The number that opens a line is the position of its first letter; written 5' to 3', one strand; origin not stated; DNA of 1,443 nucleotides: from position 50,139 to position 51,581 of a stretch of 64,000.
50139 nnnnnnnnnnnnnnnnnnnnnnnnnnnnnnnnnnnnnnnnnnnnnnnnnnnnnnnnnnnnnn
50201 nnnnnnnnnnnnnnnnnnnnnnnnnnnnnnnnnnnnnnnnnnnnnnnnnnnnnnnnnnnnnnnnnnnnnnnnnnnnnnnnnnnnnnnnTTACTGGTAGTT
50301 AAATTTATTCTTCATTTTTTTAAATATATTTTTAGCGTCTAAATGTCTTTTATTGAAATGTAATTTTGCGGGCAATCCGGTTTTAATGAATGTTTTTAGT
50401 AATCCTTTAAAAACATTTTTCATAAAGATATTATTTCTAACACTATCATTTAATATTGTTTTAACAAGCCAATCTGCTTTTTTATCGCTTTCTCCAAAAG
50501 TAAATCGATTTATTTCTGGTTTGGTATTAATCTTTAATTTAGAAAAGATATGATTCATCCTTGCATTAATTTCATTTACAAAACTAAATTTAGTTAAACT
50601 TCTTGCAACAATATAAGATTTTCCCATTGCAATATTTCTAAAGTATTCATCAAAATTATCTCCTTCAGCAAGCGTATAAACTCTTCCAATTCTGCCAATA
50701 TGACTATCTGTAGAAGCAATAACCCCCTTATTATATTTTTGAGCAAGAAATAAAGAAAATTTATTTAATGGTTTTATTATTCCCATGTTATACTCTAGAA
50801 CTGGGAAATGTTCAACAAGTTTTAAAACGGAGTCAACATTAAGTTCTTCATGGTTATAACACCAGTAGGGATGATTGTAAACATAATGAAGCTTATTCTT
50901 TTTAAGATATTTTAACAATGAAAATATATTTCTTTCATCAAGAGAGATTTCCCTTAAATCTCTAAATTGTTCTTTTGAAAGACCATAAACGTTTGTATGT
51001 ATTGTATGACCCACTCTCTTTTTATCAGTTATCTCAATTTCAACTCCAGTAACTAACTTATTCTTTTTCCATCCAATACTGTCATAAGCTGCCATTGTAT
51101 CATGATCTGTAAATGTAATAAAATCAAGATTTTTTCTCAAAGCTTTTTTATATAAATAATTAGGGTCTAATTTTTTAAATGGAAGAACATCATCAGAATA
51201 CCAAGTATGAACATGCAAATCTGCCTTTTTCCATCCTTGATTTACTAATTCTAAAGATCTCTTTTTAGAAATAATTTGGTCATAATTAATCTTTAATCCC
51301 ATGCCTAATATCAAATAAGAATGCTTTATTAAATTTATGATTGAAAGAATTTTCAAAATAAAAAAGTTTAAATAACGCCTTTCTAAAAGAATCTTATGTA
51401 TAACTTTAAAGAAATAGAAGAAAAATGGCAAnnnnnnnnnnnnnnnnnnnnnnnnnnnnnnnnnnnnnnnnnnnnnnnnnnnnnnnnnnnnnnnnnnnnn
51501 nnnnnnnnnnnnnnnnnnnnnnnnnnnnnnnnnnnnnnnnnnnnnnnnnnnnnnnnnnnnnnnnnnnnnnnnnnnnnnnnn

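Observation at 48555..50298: PHP phosphoesterase translationally coupled to CDP-alcohol phosphatidyltransferase and CarS: candidate missing phosphatase of polar-lipid head-group synthesis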

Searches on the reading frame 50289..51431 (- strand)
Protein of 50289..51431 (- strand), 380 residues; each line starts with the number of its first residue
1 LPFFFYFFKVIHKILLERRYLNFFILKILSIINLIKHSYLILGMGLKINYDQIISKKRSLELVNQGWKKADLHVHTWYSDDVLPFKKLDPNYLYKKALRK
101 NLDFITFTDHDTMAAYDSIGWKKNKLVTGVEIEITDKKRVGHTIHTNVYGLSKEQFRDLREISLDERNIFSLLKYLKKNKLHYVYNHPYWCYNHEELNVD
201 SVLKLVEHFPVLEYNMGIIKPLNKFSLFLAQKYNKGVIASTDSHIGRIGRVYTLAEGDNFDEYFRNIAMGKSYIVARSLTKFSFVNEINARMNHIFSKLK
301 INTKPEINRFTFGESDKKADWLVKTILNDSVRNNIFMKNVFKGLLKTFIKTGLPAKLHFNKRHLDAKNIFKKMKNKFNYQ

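Call 3: search_protein_families(library=pfam, proteins=[window:50289-51431:-], max_evalue=0.01)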
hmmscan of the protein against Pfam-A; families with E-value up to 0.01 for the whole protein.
window:50289-51431:- (380 aa): 2 families
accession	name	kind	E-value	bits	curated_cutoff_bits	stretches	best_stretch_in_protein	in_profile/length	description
PF02811.25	PHP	-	3.7e-08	34.3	26.4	1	71-263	1-141/164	PHP domain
PF13263.12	PHP_C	-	0.00031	20.7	21.3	1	223-270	4-54/56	PHP-associated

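Call 4: search_protein_families(library=ncbifam, proteins=[window:50289-51431:-], max_evalue=0.01)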
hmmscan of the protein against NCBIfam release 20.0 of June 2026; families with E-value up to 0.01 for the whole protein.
window:50289-51431:- (380 aa): 5 families
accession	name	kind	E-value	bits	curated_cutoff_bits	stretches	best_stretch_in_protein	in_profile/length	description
NF038032.1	CehA_McbA_metalo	domain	2.1e-17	63.6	80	1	66-281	1-222/315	CehA/McbA family metallohydrolase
NF041577.1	nside_bi_sphtase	equivalog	4.7e-06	26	400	1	69-146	3-79/276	3',5'-nucleoside bisphosphate phosphatase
NF047791.1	RNaseRnm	equivalog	6.7e-06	25.5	375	1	70-138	3-72/275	RNase RNM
NF045780.1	TrlF_fam_ATP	equivalog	0.00017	20.5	350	1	67-146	5-92/944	TrlF family AAA-like ATPase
NF041661.1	Cycl_ph_dihydrol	equivalog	0.0091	15.4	500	0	71-154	1-82/259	phosphoribosyl 1,2-cyclic phosphate 1,2-diphosphodiesterase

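Call 53: find_homologous_proteins(query=window:50292-51305:-, max_evalue=0.001)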
Query window:50292-51305:- (338 aa): 203 proteins with E <= 0.001 among 2202 candidates; the best 120 are listed.
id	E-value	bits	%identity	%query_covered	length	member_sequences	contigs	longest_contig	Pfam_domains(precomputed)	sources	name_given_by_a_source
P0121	1.2e-223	759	100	100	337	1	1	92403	PF02811.27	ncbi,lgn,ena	-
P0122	7.8e-138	477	65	100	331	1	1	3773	PF02811.27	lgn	-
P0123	1.0e-134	467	63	100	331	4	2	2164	PF02811.27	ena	-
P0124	4.2e-86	307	47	96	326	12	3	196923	PF02811.27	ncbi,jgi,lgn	jgi:predicted metal-dependent phosphoesterase TrpH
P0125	7.6e-85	303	46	97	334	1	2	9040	-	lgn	-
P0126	1.2e-82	296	45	99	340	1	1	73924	-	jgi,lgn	jgi:predicted metal-dependent phosphoesterase TrpH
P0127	2.3e-82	295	45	96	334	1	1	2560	PF02811.27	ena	-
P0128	2.1e-81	292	45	98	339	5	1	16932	PF02811.27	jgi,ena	-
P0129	3.3e-81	291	45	97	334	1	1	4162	PF02811.27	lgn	-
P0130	4.9e-81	290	45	96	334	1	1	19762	-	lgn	-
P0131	9.6e-81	290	44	99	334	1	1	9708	-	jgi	-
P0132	1.6e-80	289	44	93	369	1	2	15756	-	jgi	jgi:predicted metal-dependent phosphoesterase TrpH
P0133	1.7e-80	289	44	99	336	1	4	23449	-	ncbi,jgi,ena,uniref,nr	ncbi:PHP domain-containing protein [Methanosarcina sp.]|uniref:PHP domain-containing protein n=1 Tax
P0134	1.7e-80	289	44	99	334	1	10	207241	-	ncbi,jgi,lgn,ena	jgi:predicted metal-dependent phosphoesterase TrpH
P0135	2.4e-80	288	42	96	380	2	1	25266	-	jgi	-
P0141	6.1e-79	284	46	93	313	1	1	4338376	-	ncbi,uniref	ncbi:PHP domain-containing protein [Methanosarcina hadiensis]|uniref:PHP domain-containing protein n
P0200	6.1e-69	251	40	96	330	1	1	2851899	-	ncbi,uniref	ncbi:PHP domain-containing protein [Methanolobus sp. WCC4]|uniref:PHP domain-containing protein n=1 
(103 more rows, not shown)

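Call 54: find_encoding_contigs(protein=P0141, flank=5000, max_places=1)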
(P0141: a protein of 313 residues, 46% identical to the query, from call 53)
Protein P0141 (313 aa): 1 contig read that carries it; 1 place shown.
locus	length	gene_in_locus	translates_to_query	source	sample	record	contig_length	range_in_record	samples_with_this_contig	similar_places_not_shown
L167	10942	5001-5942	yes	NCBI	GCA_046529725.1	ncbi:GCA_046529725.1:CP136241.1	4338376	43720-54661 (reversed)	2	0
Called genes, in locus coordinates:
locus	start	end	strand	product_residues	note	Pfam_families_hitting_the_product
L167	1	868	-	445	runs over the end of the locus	PF09376:NurA (weak)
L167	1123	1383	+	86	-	PF10884:DUF2683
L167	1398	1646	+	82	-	PF05016:ParE_toxin (weak)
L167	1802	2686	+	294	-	-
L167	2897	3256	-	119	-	-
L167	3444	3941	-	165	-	-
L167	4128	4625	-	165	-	-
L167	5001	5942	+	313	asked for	-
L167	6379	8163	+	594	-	PF00496:SBP_bac_5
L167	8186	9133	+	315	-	PF19300:BPD_transp_1_N (weak), PF00528:BPD_transp_1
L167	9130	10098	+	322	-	PF00528:BPD_transp_1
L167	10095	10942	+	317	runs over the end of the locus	PF00005:ABC_tran, PF08352:oligo_HPY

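Call 55: find_encoding_contigs(protein=P0200, flank=5000, max_places=1)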
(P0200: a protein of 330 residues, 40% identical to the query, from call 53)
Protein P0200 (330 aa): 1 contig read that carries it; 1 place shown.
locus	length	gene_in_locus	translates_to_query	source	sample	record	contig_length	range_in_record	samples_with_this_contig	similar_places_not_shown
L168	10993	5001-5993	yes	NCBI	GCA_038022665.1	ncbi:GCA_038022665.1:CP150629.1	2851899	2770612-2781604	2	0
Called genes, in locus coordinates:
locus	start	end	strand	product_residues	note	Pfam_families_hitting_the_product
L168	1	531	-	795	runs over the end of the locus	PF07953:Toxin_R_bind_N (faint), PF13385:Laminin_G_3, PF00963:Cohesin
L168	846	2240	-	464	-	PF00875:DNA_photolyase, PF03441:FAD_binding_7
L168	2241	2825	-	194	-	PF04832:SOUL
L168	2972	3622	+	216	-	PF00702:Hydrolase, PF13419:HAD_2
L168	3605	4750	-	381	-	PF13528:Glyco_trans_1_3 (weak), PF13692:Glyco_trans_1_4 (faint), PF00534:Glycos_transf_1 (weak), PF06722:EryCIII-like_C, PF04101:Glyco_tran_28_C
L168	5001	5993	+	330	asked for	-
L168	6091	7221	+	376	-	PF13528:Glyco_trans_1_3, PF13439:Glyco_transf_4 (weak), PF00201:UDPGT (faint), PF04101:Glyco_tran_28_C, PF06722:EryCIII-like_C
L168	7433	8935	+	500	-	PF24409:wHTH-PRTase_assc (faint)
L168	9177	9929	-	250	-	PF04402:SIMPL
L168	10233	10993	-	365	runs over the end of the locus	-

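Call 56: find_encoding_contigs(protein=P0124, flank=5000, max_places=2)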
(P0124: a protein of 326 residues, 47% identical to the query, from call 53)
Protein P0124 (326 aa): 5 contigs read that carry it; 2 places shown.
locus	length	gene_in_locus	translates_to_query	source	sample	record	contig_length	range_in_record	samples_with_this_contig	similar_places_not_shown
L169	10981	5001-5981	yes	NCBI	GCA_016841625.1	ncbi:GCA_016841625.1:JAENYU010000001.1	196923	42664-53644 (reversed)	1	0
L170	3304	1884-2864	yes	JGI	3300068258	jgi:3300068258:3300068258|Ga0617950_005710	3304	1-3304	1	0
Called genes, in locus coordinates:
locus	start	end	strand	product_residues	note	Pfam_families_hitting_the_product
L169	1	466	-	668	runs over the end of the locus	PF01935:DUF87, PF05872:HerA_C (faint), PF12846:AAA_10 (faint)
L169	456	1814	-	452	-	PF09376:NurA (weak)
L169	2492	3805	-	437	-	PF04326:SLFN_AlbA_2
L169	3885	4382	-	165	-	-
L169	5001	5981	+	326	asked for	PF02811:PHP (weak)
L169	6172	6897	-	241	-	PF02441:Flavoprotein, PF13484:Fer4_16 (faint), PF00037:Fer4 (weak)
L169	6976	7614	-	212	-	PF04289:DUF447_N, PF20766:DUF447_C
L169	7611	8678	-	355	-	PF01874:CitG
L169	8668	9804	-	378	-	PF01207:Dus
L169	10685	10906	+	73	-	-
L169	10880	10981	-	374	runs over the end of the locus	PF01266:DAO (faint), PF01494:FAD_binding_3, PF03486:HI0933_like (faint), PF07992:Pyr_redox_2 (faint), PF12831:FAD_oxidored, PF13738:Pyr_redox_3 (faint)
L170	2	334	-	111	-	?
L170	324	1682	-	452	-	PF09376:NurA (weak)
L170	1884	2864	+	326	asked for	PF02811:PHP (weak)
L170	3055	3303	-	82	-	?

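Call 61: find_encoding_contigs(protein=P0121, flank=2000, max_places=1)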
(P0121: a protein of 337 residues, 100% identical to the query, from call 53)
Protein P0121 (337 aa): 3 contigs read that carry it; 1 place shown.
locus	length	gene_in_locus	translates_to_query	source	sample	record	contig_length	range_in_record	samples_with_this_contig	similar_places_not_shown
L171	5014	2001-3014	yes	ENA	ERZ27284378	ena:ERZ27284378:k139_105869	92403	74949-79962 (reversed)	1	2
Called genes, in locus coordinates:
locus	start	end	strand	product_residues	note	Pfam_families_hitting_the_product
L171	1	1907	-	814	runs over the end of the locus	PF00133:tRNA-synt_1, PF01406:tRNA-synt_1e (faint), PF09334:tRNA-synt_1g, PF13603:tRNA-synt_1_2, PF00133:tRNA-synt_1, PF09334:tRNA-synt_1g (weak), PF08264:Anticodon_1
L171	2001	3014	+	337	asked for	PF02811:PHP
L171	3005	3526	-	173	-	PF01864:CarS-like, PF01148:CTP_transf_1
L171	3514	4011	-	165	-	PF01066:CDP-OH_P_transf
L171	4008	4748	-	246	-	PF02811:PHP, PF13263:PHP_C (weak)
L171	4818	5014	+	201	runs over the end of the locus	-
